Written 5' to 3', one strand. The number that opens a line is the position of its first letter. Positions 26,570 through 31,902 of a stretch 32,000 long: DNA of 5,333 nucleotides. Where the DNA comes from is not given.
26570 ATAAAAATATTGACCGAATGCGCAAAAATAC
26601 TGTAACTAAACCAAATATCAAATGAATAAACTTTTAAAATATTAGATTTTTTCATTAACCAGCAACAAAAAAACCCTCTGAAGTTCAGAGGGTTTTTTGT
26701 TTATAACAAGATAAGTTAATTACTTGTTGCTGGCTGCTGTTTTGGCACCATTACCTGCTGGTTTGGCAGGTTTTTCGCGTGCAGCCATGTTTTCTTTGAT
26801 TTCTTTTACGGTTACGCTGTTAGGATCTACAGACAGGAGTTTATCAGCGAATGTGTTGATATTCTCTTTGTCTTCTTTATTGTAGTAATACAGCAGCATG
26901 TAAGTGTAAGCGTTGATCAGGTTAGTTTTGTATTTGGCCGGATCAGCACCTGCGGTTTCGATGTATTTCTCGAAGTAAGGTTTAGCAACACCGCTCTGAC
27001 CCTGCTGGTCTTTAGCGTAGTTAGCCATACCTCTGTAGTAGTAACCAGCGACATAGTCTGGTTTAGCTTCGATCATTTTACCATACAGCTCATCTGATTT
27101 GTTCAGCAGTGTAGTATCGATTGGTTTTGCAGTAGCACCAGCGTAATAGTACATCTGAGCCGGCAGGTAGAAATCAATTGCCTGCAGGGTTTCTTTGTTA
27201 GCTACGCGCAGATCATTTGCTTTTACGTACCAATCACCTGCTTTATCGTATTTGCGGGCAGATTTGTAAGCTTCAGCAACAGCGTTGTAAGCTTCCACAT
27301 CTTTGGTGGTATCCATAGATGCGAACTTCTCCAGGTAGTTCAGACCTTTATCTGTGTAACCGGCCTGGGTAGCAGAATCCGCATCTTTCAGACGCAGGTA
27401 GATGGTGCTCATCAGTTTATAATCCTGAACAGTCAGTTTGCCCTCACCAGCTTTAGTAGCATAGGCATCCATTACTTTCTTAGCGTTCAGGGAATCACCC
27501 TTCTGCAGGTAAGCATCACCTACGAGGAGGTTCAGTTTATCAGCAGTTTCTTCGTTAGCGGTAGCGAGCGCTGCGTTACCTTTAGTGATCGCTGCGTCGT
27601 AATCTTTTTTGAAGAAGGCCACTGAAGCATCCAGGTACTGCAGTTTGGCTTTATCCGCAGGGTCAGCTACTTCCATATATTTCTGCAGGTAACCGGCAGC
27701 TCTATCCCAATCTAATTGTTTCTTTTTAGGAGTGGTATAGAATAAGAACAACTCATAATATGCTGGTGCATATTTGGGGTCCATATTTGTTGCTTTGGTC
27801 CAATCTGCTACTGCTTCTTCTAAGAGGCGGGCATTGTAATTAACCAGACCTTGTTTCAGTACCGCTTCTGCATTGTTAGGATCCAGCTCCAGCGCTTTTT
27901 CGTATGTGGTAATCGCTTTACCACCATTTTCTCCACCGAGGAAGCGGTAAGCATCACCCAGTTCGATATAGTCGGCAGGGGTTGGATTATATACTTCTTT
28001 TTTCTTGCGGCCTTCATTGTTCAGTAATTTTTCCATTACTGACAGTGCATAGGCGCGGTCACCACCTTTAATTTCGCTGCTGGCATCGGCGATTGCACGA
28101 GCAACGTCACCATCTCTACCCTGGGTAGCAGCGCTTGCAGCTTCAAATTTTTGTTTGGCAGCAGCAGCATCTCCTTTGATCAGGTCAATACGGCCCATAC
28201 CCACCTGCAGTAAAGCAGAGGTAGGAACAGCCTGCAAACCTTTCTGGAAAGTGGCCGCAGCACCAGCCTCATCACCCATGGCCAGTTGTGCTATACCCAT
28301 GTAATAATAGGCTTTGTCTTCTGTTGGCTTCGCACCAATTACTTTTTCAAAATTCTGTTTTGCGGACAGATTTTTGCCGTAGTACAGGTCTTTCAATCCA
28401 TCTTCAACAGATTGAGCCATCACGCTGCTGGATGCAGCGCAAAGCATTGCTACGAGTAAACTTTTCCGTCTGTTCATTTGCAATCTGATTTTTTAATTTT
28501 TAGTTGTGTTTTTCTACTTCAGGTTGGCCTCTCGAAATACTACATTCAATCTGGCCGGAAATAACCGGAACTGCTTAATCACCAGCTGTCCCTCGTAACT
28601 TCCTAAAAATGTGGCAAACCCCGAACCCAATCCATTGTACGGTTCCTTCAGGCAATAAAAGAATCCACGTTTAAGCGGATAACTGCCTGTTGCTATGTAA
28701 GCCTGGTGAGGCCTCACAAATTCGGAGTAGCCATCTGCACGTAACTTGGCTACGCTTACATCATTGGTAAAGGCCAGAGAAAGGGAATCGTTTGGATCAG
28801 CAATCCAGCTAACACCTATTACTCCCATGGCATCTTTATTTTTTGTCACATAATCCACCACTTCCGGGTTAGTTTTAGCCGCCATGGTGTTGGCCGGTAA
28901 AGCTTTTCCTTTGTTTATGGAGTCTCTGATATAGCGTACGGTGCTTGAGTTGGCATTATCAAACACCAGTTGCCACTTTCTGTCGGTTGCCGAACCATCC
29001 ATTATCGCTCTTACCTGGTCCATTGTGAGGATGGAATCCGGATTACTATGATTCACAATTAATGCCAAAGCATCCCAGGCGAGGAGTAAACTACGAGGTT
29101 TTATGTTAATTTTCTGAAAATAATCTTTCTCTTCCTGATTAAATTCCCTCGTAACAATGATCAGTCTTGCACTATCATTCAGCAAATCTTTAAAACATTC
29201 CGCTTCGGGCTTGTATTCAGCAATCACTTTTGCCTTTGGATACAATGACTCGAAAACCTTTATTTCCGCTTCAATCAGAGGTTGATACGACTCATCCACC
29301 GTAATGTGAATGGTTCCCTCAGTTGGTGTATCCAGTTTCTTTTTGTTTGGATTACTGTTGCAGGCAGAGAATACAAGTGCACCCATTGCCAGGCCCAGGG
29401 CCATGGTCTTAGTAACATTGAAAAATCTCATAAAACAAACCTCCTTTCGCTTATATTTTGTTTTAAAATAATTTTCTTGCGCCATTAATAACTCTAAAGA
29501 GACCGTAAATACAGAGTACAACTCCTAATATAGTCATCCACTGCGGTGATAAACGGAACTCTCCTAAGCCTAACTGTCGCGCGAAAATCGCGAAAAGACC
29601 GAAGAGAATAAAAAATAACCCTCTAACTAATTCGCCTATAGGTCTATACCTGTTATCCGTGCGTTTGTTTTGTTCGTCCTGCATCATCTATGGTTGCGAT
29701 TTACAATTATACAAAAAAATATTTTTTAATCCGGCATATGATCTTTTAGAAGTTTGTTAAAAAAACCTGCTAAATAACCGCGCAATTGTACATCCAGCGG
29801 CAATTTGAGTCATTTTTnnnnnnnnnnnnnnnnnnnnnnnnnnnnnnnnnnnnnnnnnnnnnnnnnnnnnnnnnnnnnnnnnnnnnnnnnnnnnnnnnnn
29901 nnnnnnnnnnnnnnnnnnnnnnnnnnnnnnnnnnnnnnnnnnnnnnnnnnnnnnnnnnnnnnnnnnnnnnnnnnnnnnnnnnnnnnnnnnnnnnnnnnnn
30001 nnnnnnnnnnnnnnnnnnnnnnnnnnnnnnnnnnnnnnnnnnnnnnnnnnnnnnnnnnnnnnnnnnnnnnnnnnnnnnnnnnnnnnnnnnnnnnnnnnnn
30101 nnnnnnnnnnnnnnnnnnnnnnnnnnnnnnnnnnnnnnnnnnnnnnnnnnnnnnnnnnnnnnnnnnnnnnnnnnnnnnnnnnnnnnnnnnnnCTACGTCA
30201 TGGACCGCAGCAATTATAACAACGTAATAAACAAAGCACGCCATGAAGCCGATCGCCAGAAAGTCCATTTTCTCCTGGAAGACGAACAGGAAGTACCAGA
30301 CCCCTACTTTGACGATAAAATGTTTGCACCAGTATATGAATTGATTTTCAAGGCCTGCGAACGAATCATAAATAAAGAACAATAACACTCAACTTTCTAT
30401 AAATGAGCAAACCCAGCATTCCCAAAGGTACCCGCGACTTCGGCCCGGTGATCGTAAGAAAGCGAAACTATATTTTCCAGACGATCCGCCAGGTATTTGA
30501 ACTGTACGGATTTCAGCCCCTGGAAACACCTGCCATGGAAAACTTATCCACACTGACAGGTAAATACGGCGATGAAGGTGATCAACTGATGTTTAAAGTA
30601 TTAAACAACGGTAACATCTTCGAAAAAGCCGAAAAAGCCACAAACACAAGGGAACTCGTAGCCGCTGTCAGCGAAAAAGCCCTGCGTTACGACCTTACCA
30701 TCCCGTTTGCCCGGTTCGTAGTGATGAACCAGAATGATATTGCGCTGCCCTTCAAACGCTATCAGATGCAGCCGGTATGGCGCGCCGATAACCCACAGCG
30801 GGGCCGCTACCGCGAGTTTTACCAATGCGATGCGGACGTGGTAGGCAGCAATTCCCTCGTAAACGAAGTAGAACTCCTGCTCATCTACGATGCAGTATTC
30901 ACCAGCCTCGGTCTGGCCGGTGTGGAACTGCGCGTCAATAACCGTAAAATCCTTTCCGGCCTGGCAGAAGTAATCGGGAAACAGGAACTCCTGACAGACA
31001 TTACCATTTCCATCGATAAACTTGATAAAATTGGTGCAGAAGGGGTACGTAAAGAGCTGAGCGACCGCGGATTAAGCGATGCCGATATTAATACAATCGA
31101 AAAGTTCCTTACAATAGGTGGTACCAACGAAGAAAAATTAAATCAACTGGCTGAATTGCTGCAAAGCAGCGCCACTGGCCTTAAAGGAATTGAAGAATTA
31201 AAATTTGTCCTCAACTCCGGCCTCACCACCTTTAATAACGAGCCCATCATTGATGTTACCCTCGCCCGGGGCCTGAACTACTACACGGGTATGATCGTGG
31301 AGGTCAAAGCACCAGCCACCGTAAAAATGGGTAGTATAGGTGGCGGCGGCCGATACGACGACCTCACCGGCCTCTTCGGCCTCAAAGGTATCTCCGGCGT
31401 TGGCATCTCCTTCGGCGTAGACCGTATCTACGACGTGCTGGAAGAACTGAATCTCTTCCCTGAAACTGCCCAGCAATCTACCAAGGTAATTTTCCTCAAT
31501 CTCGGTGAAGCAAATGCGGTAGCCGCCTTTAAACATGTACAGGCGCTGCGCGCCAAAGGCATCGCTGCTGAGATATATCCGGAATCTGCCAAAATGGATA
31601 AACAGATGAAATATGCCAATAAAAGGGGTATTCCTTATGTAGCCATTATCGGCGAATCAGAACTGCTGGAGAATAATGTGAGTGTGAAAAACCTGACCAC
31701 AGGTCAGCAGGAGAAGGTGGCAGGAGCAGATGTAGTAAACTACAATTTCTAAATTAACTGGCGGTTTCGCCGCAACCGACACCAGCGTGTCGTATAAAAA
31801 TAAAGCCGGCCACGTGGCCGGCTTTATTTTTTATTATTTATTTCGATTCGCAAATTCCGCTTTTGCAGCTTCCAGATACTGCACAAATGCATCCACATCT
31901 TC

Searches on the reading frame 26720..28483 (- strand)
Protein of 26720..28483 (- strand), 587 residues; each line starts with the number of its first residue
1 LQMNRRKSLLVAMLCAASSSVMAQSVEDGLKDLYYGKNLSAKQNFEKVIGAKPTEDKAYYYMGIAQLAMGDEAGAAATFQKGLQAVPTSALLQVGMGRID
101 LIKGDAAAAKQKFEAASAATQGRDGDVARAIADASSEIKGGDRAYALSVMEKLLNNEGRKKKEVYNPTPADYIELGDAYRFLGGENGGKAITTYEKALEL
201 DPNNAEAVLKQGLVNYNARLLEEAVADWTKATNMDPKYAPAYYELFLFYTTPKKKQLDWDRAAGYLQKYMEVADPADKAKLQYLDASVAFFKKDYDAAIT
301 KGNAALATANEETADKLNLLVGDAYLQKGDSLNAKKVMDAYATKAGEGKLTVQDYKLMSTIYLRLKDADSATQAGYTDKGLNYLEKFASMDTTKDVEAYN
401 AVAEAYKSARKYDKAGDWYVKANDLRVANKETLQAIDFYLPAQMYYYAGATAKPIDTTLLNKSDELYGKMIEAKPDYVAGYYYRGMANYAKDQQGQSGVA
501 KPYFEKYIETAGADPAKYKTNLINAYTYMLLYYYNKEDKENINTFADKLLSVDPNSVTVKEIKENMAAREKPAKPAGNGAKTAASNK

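Call 9: search_protein_families(library=pfam, proteins=[window:26720-28483:-], max_evalue=0.001)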
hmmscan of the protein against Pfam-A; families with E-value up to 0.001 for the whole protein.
window:26720-28483:- (587 aa): 9 families
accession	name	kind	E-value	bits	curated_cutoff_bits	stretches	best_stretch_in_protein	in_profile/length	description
PF13431.12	TPR_17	-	2.7e-12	46.3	24.4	0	193-225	1-33/34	Tetratricopeptide repeat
PF13414.12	TPR_11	-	2.3e-09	37.2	26.8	1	189-217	12-40/42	TPR repeat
PF07719.23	TPR_2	-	2.8e-08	33.7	27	0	57-88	2-33/34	Tetratricopeptide repeat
PF13432.12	TPR_16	-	4.3e-08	33.9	32.7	1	180-228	6-53/65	Tetratricopeptide repeat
PF00515.34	TPR_1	-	8.2e-07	29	27.8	0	189-204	19-34/34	Tetratricopeptide repeat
PF13181.12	TPR_8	-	9.8e-07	28.9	25.7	0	173-204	5-34/34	Tetratricopeptide repeat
PF13428.12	TPR_14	-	9.3e-06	26.3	23.5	0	172-210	4-40/44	Tetratricopeptide repeat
PF14559.12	TPR_19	-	0.00058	20.6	25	0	36-90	5-59/68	Tetratricopeptide repeat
PF13424.12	TPR_12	-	0.00066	20.3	30.1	0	45-85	33-74/77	Tetratricopeptide repeat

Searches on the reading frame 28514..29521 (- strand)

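Call 9: search_protein_families(library=pfam, proteins=[window:28514-29521:-], max_evalue=0.001)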
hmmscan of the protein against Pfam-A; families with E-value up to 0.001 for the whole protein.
window:28514-29521:- (335 aa): 1 family
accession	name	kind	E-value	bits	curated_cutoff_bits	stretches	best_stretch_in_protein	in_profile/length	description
PF12849.12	PBP_like_2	-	1.4e-32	113.9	27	1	65-307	6-264/267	PBP superfamily domain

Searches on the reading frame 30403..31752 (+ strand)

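Call 9: search_protein_families(library=pfam, proteins=[window:30403-31752:+], max_evalue=0.001)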
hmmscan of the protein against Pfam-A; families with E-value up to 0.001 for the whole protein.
window:30403-31752:+ (449 aa): 3 families
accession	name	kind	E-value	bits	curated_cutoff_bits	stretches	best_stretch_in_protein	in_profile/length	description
PF13393.11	tRNA-synt_His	-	5.2e-30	105.2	25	2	93-342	66-308/308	Histidyl-tRNA synthetase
PF03129.25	HGTP_anticodon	-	5e-16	59.1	21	1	362-446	2-89/94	Anticodon binding domain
PF00587.30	tRNA-synt_2b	-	6.1e-06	26.8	29.3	1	109-181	31-106/179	tRNA synthetase class II core domain (G, H, P, S and T)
